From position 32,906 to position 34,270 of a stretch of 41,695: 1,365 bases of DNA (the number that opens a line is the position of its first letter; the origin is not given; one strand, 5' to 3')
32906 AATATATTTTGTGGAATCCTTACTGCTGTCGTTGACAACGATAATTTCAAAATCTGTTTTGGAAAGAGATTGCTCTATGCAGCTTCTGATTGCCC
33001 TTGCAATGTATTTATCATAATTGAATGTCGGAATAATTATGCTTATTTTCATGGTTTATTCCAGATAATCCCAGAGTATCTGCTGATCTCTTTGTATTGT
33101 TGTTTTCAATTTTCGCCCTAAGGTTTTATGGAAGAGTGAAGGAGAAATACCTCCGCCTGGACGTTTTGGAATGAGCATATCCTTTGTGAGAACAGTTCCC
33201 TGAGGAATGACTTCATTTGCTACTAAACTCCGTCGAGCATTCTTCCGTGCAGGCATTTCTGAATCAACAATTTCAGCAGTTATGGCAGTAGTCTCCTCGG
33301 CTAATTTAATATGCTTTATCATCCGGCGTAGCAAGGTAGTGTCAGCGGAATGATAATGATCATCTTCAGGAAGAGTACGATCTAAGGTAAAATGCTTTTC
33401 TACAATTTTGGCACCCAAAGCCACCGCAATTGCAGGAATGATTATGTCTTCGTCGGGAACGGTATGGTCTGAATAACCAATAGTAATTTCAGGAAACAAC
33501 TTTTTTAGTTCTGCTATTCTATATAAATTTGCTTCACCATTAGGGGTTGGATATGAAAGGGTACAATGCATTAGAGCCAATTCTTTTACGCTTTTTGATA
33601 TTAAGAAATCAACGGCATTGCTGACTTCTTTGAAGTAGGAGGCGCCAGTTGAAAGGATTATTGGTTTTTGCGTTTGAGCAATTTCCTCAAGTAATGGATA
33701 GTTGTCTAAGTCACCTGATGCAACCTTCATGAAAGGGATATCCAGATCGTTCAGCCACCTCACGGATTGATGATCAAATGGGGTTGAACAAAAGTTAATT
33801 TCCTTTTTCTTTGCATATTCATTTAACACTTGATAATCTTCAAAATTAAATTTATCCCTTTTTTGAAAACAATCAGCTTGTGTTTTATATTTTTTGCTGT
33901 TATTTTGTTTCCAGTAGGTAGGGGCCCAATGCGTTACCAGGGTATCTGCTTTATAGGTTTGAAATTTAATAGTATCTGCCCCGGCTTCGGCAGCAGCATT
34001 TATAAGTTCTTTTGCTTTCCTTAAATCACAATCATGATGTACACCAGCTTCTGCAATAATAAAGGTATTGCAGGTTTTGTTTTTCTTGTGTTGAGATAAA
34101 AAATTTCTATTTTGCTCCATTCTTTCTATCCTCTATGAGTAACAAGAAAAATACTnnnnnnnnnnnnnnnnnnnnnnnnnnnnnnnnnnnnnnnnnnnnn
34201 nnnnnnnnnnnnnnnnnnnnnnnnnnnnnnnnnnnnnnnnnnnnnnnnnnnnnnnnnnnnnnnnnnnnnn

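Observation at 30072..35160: Ulosonic acid cassette without the canonical precursor enzymes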

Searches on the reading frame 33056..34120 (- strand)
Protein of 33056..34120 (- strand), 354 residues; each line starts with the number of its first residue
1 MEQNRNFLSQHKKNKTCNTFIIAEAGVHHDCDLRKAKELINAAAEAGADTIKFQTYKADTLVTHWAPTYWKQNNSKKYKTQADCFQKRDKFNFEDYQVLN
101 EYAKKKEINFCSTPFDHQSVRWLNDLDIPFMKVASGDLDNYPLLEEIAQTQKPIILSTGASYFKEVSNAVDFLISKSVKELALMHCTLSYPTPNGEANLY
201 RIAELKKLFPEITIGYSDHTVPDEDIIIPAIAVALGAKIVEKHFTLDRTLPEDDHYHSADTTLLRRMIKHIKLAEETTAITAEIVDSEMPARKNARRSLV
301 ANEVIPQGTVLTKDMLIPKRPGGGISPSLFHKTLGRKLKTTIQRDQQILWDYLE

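Call 4: search_protein_families(library=pfam, proteins=[window:33056-34120:-])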
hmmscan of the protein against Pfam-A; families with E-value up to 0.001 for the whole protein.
window:33056-34120:- (354 aa): 2 families
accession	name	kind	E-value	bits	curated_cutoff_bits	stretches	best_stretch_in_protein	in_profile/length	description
PF03102.20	NeuB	-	1.6e-78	264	22.1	1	39-277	1-235/241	NeuB family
PF08666.17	SAF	-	5.9e-07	30.4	21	1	296-354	1-63/63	SAF domain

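Call 6: search_protein_families(library=ncbifam, proteins=[window:33056-34120:-])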
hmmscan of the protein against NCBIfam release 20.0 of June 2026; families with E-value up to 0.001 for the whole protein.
window:33056-34120:- (354 aa): 4 families
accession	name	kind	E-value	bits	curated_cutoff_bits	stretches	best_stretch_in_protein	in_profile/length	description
TIGR03569.1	NeuB_NnaB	equivalog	9.8e-102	340.4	399.65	1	19-348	1-329/329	N-acetylneuraminate synthase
TIGR03586.1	PseI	equivalog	3.4e-75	253.2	340.25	1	19-347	2-326/327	pseudaminic acid synthase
NF009239.0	PRK12595.1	equivalog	0.00016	20.8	279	1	91-184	166-259/360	bifunctional 3-deoxy-7-phosphoheptulonate synthase/chorismate mutase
TIGR01361.1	DAHP_synth_Bsub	equivalog_domain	0.00059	19.3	267.75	1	96-184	78-166/260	3-deoxy-7-phosphoheptulonate synthase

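Call 9: search_solved_structures(query=window:33056-34120:-, show_alignments=1)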
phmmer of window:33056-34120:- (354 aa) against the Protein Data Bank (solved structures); distinct sequences matched with E-value up to 0.001: 9.
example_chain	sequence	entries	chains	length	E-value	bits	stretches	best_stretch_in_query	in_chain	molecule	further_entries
1xuu_A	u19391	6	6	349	6.3e-45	157.2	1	17-348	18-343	polysialic acid capsule biosynthesis protein SiaC | N-acetylneuraminate synthase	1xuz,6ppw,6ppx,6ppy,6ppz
1vli_A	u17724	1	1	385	1.3e-44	156.1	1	14-351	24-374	Spore coat polysaccharide biosynthesis protein spsE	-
4ipj_A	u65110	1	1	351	1.6e-44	155.8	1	17-348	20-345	Polysialic acid capsule biosynthesis protein SiaC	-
4ipi_A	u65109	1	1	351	4.3e-44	154.4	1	17-348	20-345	Polysialic acid capsule biosynthesis protein SiaC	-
2wqp_A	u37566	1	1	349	1.6e-43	152.6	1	17-348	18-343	POLYSIALIC ACID CAPSULE BIOSYNTHESIS PROTEIN SIAC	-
6ncs_A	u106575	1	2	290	8.3e-38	133.8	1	19-269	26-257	N-acetylneuraminic acid (Sialic acid) synthetase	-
8h2c_A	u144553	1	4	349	2e-37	132.5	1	17-342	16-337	Pseudaminic acid synthase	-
3g8r_A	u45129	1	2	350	3.3e-27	98.9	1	96-346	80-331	Probable spore coat polysaccharide biosynthesis protein E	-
1wvo_A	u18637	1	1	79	0.00097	21.8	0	296-351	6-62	Sialic acid synthase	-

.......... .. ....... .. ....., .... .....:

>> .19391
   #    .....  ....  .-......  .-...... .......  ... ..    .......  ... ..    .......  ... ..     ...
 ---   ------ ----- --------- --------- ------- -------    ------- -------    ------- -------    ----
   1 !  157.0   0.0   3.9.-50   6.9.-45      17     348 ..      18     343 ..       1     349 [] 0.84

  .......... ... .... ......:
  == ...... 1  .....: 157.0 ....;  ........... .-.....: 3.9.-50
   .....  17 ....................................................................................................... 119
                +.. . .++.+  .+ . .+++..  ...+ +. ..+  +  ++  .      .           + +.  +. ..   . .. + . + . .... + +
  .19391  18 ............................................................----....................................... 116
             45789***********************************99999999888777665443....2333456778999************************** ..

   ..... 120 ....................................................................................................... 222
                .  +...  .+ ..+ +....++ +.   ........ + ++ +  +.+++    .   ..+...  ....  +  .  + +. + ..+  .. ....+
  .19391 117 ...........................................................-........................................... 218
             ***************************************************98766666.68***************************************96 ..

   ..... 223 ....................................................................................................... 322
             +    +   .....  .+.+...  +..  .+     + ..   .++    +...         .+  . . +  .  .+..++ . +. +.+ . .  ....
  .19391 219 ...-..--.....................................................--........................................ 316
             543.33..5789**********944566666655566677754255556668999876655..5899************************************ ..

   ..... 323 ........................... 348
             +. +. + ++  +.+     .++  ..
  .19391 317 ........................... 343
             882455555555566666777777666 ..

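Call 12: find_encoding_contigs(protein=window:33056-34120:-, flank=10000, max_places=6)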
Protein window:33056-34120:- (354 aa): no gene with exactly this product is on record in the collection.

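Call 14: find_homologous_proteins(query=window:33056-34120:-, max_evalue=1e-30)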
Query window:33056-34120:- (354 aa): 7981 proteins with E <= 1e-30 among 8000 candidates; the best 120 are listed.
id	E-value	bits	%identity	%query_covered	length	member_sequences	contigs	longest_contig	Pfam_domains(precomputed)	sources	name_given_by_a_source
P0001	4.6e-230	781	96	100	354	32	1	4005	PF03102.21,PF08666.18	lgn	-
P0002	6.8e-180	616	75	100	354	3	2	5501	PF03102.21,PF08666.18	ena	-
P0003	2.2e-159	548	68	100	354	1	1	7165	PF03102.21,PF08666.18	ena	-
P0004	2.2e-158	545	67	100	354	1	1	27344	PF03102.21,PF08666.18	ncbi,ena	-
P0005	2.6e-154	532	65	100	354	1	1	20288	PF03102.21,PF08666.18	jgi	jgi:N-acetylneuraminate synthase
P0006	7.5e-153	527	66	95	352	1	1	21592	PF03102.21,PF08666.18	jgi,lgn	jgi:sialic acid synthase SpsE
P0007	4.4e-152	524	66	99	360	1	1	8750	PF03102.21,PF08666.18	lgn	-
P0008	9.3e-152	523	65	100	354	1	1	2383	PF03102.21,PF08666.18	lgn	-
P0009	7.7e-150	517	65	97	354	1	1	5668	PF03102.21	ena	-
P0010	4.7e-149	514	64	100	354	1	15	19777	PF03102.21,PF08666.18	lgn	-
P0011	1.9e-148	512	62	100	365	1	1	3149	PF03102.21,PF08666.18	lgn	-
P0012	2.1e-148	512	64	100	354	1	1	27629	PF03102.21,PF08666.18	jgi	jgi:N-acetylneuraminate synthase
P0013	8.9e-146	504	62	100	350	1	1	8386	PF03102.21,PF08666.18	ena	-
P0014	4.2e-145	501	62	100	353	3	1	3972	PF03102.21,PF08666.18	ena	-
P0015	2.2e-144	499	63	99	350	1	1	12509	PF03102.21,PF08666.18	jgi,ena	-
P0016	3.6e-144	498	62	99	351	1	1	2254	PF03102.21,PF08666.18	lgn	-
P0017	4.4e-143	495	62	100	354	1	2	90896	PF03102.21,PF08666.18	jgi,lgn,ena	-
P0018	4.5e-143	495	63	100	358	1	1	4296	PF03102.21,PF08666.18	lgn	-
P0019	6.6e-142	491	62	100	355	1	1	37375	PF03102.21,PF08666.18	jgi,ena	-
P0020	2.8e-140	486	60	100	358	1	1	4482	PF03102.21,PF08666.18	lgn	-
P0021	5.7e-139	481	60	99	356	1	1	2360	PF03102.21,PF08666.18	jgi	jgi:N-acetylneuraminate synthase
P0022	3.2e-138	479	60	100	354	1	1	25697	PF03102.21,PF08666.18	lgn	-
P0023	5.3e-138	478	60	100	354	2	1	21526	PF03102.21,PF08666.18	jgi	-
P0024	3.2e-137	475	61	99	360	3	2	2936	PF03102.21,PF08666.18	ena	-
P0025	8.9e-136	471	59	100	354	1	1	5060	PF03102.21,PF08666.18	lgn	-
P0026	9.2e-136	471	59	98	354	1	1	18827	PF03102.21,PF08666.18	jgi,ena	-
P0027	1.5e-135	470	59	100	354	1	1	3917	PF03102.21,PF08666.18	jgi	jgi:sialic acid synthase SpsE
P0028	7.0e-135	468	59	99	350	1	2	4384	PF03102.21,PF08666.18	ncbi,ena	-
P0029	6.1e-134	465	60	100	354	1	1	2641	PF03102.21,PF08666.18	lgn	-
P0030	2.3e-133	463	57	100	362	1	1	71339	PF03102.21,PF08666.18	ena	-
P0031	1.7e-128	447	57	100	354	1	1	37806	PF03102.21,PF08666.18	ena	-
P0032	4.0e-128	446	58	99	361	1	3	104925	PF03102.21,PF08666.18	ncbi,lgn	-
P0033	7.7e-128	445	57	99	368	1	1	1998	PF03102.21,PF08666.18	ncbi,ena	-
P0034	2.9e-125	436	55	100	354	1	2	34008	PF03102.21,PF08666.18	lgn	-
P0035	6.5e-109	382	54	94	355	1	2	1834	PF03102.21,PF08666.18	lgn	-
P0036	7.4e-107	376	53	94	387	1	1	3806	PF03102.21,PF08666.18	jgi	jgi:N-acetylneuraminate synthase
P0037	2.7e-105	371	52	93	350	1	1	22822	PF03102.21,PF08666.18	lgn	-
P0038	5.4e-97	343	48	94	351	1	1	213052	PF03102.21,PF08666.18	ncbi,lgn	ncbi:MAG: N-acetylneuraminate synthase family protein [Candidatus Asgardarchaeia archaeon]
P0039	1.8e-95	338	50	93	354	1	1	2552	PF03102.21,PF08666.18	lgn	-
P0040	7.9e-94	333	48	100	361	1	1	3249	PF03102.21,PF08666.18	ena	-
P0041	3.4e-93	331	50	95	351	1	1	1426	PF03102.21,PF08666.18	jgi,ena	-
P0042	4.0e-93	331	47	99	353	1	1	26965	PF03102.21,PF08666.18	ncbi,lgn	ncbi:MAG: N-acetylneuraminate synthase family protein [Armatimonadota bacterium]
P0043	4.2e-93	330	48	95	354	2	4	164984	PF03102.21,PF08666.18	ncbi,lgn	-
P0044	4.9e-93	330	48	96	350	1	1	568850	PF03102.21,PF08666.18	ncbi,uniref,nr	ncbi:acetylneuraminic acid synthetase [Bacillus salipaludis]|uniref:Acetylneuraminic acid synthetase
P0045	9.3e-93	329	49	94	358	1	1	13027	PF03102.21,PF08666.18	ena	-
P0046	1.2e-92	329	50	95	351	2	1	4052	PF03102.21,PF08666.18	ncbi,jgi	-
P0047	3.9e-92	327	48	95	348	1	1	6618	PF03102.21,PF08666.18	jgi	jgi:N-acetylneuraminate synthase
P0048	5.7e-92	327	47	98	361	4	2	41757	PF03102.21,PF08666.18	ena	-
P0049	1.2e-91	326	48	95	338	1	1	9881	PF03102.21,PF08666.18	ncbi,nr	ncbi:MAG: N-acetylneuraminate synthase family protein [Negativicutes bacterium]|nr:N-acetylneuramina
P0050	2.4e-91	325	46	99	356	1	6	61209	PF03102.21,PF08666.18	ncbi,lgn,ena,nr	ncbi:N-acetylneuraminate synthase family protein [candidate division KSB1 bacterium]|nr:N-acetylneur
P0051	6.8e-91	323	48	94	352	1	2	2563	PF03102.21,PF08666.18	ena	-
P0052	8.1e-91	323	49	98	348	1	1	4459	PF03102.21,PF08666.18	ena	-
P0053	2.5e-90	321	47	94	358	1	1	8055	PF03102.21,PF08666.18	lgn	-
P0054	2.6e-90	321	50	94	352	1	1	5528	PF03102.21,PF08666.18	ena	-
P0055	2.9e-90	321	48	96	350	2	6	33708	PF03102.21,PF08666.18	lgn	-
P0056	6.7e-90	320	48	95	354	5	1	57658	PF03102.21,PF08666.18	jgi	jgi:N-acetylneuraminate synthase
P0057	1.2e-89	319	47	94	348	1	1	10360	PF03102.21,PF08666.18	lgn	-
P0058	2.4e-89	318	48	95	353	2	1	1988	PF03102.21,PF08666.18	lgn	-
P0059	3.7e-89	317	45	95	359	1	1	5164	PF03102.21,PF08666.18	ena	-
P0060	4.1e-89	317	45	95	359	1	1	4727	PF03102.21,PF08666.18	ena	-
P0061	1.1e-88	316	50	93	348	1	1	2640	PF03102.21,PF08666.18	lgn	-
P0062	1.3e-88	316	47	95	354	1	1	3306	PF03102.21,PF08666.18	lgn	-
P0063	1.9e-88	315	47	95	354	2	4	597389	PF03102.21,PF08666.18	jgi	jgi:N-acetylneuraminate synthase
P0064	2.0e-88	315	48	98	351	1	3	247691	PF03102.21,PF08666.18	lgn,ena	-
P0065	2.6e-88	315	46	95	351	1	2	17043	PF03102.21,PF08666.18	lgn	-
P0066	3.4e-88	314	49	94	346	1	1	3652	PF03102.21,PF08666.18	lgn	-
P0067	4.3e-88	314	46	95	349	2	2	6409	PF03102.21,PF08666.18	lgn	-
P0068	5.7e-88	314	47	95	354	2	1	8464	PF03102.21,PF08666.18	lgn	-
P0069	7.0e-88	313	47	95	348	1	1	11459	PF03102.21,PF08666.18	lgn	-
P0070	7.3e-88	313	45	94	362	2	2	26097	PF03102.21,PF08666.18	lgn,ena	-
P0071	8.6e-88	313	45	95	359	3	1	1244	PF03102.21,PF08666.18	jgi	-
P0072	9.4e-88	313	45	95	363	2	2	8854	PF03102.21,PF08666.18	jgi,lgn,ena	-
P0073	1.3e-87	312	45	95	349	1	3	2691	PF03102.21,PF08666.18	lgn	-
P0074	1.5e-87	312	47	95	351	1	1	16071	PF03102.21,PF08666.18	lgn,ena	-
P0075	1.7e-87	312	46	96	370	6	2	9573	PF03102.21,PF08666.18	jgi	jgi:N-acetylneuraminate synthase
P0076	1.7e-87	312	47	88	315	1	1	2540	PF03102.21,PF08666.18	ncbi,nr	ncbi:MAG: N-acetylneuraminate synthase family protein [Candidatus Odinarchaeota archaeon]|nr:N-acety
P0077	1.7e-87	312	44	95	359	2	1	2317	PF03102.21,PF08666.18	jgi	-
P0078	1.8e-87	312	46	95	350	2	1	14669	PF03102.21,PF08666.18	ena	-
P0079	1.8e-87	312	47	94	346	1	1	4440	PF03102.21,PF08666.18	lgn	-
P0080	1.9e-87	312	47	97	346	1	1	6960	PF03102.21,PF08666.18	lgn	-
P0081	2.1e-87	312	47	95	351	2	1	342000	PF03102.21,PF08666.18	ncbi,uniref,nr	ncbi:N-acetylneuraminate synthase family protein [Cytobacillus oceanisediminis]|uniref:N-acetylneura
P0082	2.8e-87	311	49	95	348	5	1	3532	PF03102.21,PF08666.18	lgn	-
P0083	3.8e-87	311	44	97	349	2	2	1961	PF03102.21,PF08666.18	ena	-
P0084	4.7e-87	311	47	95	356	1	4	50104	PF03102.21,PF08666.18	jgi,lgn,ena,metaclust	metaclust:\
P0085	6.6e-87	310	47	95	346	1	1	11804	PF03102.21,PF08666.18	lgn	-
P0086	6.8e-87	310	48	87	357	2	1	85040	PF03102.21,PF08666.18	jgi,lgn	jgi:N-acetylneuraminate synthase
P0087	8.1e-87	310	45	98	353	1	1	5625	PF03102.21,PF08666.18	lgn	-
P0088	1.1e-86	309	47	93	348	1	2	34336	PF03102.21,PF08666.18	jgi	jgi:sialic acid synthase SpsE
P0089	1.1e-86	309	45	95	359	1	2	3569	PF03102.21,PF08666.18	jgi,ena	-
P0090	1.3e-86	309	47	98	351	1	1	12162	PF03102.21,PF08666.18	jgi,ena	jgi:sialic acid synthase SpsE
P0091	1.4e-86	309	47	95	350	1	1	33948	PF03102.21,PF08666.18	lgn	-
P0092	1.7e-86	309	47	92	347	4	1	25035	PF03102.21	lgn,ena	-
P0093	1.7e-86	309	50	94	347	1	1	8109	PF03102.21,PF08666.18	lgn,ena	-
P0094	1.9e-86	309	46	95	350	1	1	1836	PF03102.21,PF08666.18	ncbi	-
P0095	2.0e-86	308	45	96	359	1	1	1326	PF03102.21,PF08666.18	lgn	-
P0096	2.5e-86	308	45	95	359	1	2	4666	PF03102.21,PF08666.18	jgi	jgi:sialic acid synthase SpsE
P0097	2.6e-86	308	48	94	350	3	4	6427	PF03102.21,PF08666.18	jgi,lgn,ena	-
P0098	2.8e-86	308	44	98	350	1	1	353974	PF03102.21,PF08666.18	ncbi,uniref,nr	ncbi:N-acetylneuraminate synthase family protein [Mesobacillus foraminis]|uniref:N-acetylneuraminate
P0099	2.9e-86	308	46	94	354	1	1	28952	PF03102.21,PF08666.18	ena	-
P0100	3.4e-86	308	46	99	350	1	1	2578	PF03102.21,PF08666.18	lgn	-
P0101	3.9e-86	308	48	95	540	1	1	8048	PF03102.21,PF08666.18,PF02348.26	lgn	-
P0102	3.9e-86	308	46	94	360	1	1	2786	PF03102.21,PF08666.18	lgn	-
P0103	4.2e-86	307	50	93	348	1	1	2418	PF03102.21,PF08666.18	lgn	-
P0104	4.4e-86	307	46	99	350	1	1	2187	PF03102.21,PF08666.18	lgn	-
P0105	4.5e-86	307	46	95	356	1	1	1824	PF03102.21,PF08666.18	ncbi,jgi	jgi:sialic acid synthase SpsE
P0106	4.7e-86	307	45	95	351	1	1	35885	PF03102.21,PF08666.18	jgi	jgi:sialic acid synthase SpsE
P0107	4.9e-86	307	47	95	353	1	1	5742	PF03102.21,PF08666.18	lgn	-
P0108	5.1e-86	307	47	95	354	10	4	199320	PF03102.21,PF08666.18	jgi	jgi:sialic acid synthase SpsE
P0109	5.2e-86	307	45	100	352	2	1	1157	PF03102.21,PF08666.18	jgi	-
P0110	5.9e-86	307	47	96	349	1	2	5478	PF03102.21,PF08666.18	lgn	-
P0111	6.6e-86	307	47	93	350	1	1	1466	PF03102.21,PF08666.18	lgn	-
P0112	6.8e-86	307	46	94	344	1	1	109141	PF03102.21,PF08666.18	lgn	-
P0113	7.6e-86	307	44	95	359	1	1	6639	PF03102.21,PF08666.18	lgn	-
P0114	8.9e-86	306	45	95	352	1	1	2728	PF03102.21,PF08666.18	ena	-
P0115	9.0e-86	306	46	99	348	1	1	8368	PF03102.21,PF08666.18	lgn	-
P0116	9.2e-86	306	46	96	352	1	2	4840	PF03102.21,PF08666.18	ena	-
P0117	9.6e-86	306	46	95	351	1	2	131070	PF03102.21,PF08666.18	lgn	-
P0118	1.0e-85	306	46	99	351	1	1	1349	PF03102.21,PF08666.18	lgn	-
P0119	1.1e-85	306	49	95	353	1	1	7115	PF03102.21,PF08666.18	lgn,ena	-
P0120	1.3e-85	306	46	98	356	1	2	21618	PF03102.21,PF08666.18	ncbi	-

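Call 15: find_encoding_contigs(protein=P0004, flank=10000, max_places=2)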
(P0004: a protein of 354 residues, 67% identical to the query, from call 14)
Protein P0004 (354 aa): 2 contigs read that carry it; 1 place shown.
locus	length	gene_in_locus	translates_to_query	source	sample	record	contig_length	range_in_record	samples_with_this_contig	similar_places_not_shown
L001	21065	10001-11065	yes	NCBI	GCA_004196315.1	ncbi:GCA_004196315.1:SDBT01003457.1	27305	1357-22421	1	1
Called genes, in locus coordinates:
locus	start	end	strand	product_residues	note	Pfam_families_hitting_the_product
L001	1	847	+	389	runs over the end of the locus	PF13489:Methyltransf_23, PF08241:Methyltransf_11, PF08242:Methyltransf_12, PF13649:Methyltransf_25, PF13847:Methyltransf_31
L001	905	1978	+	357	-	PF04055:Radical_SAM, PF13186:SPASM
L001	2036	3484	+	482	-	PF02310:B12-binding, PF04055:Radical_SAM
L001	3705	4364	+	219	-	PF00398:RrnaAD (weak), PF13489:Methyltransf_23, PF05401:NodS (weak), PF13847:Methyltransf_31, PF08241:Methyltransf_11, PF08242:Methyltransf_12 (weak), PF13649:Methyltransf_25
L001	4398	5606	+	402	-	-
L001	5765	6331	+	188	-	PF01583:APS_kinase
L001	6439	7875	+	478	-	PF13469:Sulfotransfer_3 (weak)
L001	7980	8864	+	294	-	PF13489:Methyltransf_23, PF08241:Methyltransf_11, PF08242:Methyltransf_12, PF13649:Methyltransf_25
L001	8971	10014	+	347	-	PF04055:Radical_SAM, PF13186:SPASM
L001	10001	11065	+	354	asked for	PF03102:NeuB, PF08666:SAF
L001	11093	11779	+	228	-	PF00535:Glycos_transf_2, PF10111:Glyco_tranf_2_2, PF13641:Glyco_tranf_2_3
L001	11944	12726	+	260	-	PF02348:CTP_transf_3, PF12804:NTP_transf_3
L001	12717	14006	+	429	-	PF00202:Aminotran_3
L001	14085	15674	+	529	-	PF02310:B12-binding, PF04055:Radical_SAM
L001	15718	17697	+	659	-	PF13174:TPR_6 (faint), PF07719:TPR_2 (faint), PF13428:TPR_14 (faint), PF13432:TPR_16, PF14559:TPR_19 (faint), PF13489:Methyltransf_23 (faint), PF08241:Methyltransf_11, PF13649:Methyltransf_25 (faint)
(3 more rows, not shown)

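Call 16: find_encoding_contigs(protein=P0017, flank=10000, max_places=2)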
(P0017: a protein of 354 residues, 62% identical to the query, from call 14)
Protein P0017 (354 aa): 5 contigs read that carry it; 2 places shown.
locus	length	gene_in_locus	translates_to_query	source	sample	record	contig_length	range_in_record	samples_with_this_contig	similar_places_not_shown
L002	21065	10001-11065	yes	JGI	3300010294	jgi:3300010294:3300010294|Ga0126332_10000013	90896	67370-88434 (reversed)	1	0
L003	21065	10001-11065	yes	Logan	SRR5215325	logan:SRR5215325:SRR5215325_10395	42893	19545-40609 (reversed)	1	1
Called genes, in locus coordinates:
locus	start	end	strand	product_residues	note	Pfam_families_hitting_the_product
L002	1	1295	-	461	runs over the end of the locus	PF00072:Response_reg, PF00158:Sigma54_activat, PF14532:Sigma54_activ_2, PF07728:AAA_5 (weak), PF25601:AAA_lid_14, PF02954:HTH_8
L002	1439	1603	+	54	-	-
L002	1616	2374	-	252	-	PF06347:SH3_4 (weak), PF08239:SH3_3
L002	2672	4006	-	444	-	PF17033:Peptidase_M99, PF24827:AstE_AspA_cat (faint), PF17129:Peptidase_M99_C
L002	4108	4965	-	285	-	PF02557:VanY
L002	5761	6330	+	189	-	-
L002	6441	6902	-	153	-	-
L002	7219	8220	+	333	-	PF01073:3Beta_HSD, PF01370:Epimerase, PF02719:Polysacc_synt_2 (weak), PF04321:RmlD_sub_bind, PF16363:GDP_Man_Dehyd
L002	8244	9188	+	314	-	PF01073:3Beta_HSD (weak), PF01370:Epimerase, PF07993:NAD_binding_4 (faint), PF16363:GDP_Man_Dehyd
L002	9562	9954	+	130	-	PF13411:MerR_1, PF00376:MerR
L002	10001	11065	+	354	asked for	PF03102:NeuB, PF08666:SAF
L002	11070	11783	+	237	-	PF00535:Glycos_transf_2, PF10111:Glyco_tranf_2_2, PF13641:Glyco_tranf_2_3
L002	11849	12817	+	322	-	PF04055:Radical_SAM, PF13186:SPASM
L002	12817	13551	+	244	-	PF02348:CTP_transf_3, PF12804:NTP_transf_3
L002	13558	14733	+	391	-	PF01041:DegT_DnrJ_EryC1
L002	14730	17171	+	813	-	PF00884:Sulfatase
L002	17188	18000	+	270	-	PF13489:Methyltransf_23 (weak), PF08241:Methyltransf_11, PF08242:Methyltransf_12, PF13649:Methyltransf_25, PF13847:Methyltransf_31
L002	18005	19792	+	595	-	-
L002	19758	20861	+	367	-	PF13506:Glyco_transf_21 (weak), PF13641:Glyco_tranf_2_3, PF00535:Glycos_transf_2, PF10111:Glyco_tranf_2_2 (weak)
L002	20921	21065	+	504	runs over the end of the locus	PF04055:Radical_SAM, PF13353:Fer4_12 (weak), PF13186:SPASM (weak)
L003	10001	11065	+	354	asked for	PF03102:NeuB, PF08666:SAF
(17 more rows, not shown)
